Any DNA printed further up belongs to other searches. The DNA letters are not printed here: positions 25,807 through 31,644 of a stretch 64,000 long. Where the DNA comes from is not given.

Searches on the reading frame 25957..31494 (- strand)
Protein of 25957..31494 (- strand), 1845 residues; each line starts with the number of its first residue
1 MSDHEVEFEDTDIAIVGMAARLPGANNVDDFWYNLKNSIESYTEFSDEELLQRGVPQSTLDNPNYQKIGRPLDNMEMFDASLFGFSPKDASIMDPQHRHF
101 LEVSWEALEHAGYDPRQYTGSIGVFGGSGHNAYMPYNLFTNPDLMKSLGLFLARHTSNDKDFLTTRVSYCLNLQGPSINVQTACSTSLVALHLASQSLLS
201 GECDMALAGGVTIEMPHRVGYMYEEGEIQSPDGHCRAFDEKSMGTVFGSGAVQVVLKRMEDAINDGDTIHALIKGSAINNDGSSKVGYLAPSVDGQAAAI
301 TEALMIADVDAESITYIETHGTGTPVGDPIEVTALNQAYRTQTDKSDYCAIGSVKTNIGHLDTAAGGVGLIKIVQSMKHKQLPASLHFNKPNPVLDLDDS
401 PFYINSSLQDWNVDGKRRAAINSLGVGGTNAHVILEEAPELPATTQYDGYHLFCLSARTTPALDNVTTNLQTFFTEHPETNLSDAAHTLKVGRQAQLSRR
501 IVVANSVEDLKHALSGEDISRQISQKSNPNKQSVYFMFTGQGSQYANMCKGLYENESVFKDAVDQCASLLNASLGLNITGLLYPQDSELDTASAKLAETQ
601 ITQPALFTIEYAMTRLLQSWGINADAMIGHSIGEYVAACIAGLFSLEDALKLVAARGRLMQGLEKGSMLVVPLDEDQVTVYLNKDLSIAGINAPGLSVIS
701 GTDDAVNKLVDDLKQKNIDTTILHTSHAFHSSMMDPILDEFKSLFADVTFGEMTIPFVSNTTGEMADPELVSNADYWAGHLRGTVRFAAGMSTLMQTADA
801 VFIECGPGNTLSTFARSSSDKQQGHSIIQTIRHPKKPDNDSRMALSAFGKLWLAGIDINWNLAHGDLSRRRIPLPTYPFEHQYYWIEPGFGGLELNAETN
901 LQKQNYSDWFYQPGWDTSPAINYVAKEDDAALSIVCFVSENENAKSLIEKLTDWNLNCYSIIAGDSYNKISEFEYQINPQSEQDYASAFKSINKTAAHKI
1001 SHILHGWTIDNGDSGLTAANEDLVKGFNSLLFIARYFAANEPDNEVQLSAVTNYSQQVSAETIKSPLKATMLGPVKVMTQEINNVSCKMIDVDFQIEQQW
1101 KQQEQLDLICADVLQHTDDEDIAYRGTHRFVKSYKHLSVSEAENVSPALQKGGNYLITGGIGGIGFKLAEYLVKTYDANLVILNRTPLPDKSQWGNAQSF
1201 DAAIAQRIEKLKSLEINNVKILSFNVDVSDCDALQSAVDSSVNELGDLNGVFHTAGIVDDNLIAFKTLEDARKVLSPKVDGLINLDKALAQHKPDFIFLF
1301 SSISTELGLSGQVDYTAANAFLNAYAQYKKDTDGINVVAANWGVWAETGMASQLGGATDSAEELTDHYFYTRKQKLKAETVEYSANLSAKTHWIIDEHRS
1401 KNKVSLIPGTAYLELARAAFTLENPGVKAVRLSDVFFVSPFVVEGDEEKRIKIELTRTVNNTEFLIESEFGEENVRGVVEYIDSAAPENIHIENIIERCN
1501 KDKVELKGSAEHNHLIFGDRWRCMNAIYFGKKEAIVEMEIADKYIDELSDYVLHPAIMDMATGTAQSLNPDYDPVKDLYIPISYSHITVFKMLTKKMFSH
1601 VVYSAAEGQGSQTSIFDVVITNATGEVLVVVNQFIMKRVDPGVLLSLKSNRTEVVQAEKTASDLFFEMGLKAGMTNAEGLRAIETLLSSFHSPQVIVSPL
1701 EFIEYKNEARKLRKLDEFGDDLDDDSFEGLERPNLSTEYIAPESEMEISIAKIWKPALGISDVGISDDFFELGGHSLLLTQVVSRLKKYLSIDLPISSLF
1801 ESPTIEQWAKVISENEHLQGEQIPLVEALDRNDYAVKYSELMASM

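Call 5: search_protein_families(library=pfam, proteins=[window:25957-31494:-], max_evalue=0.001)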
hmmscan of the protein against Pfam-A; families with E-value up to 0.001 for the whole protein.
window:25957-31494:- (1845 aa): 14 families
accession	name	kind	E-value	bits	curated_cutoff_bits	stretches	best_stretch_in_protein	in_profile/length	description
PF00109.32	ketoacyl-synt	-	3.8e-68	230.2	20.8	1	11-262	2-252/252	Beta-ketoacyl synthase, N-terminal domain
PF00698.26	Acyl_transf_1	-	1.6e-54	185.9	32.7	1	536-830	2-290/319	Acyl transferase domain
PF08659.16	KR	-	9.3e-45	153.2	22.6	1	1153-1347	1-180/180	KR domain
PF02801.28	Ketoacyl-synt_C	-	5.3e-41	139.8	20.8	1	270-388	1-118/119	Beta-ketoacyl synthase, C-terminal domain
PF14765.12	PS-DH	-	5.1e-18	65.6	23.7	1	1511-1642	27-162/166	Polyketide synthase dehydratase N-terminal domain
PF22621.2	CurL-like_PKS_C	-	5.4e-18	65.1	27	1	451-514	1-64/64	CurL-like, PKS C-terminal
PF16197.11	KAsynt_C_assoc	-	5.4e-16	59.4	33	1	391-493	1-103/111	Ketoacyl-synthetase C-terminal extension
PF00550.31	PP-binding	-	5.6e-14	52.6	20.8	1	1750-1811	3-66/67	Phosphopantetheine attachment site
PF21089.3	PKS_DH_N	-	4.8e-12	46.2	27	1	1376-1466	11-100/103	Polyketide synthase dehydratase domain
PF22336.2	RhiE-like_linker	-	9.2e-12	45.2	27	1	454-515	1-61/67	RhiE-like, KS-MAT linker domain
PF21394.3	Beta-ketacyl_N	-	1.4e-11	44.7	26.9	1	953-1098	21-156/170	Beta-ketoacyl synthase-like, N-terminal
PF00106.31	adh_short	-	2.5e-10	40.6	26.6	1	1156-1353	4-189/195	short chain dehydrogenase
PF13561.12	adh_short_C2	-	2.1e-07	31.2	27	1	1206-1369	34-199/236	Enoyl-(Acyl carrier protein) reductase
PF00108.29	Thiolase_N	-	0.0009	19.1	26.4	0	176-211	77-112/260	Thiolase, N-terminal domain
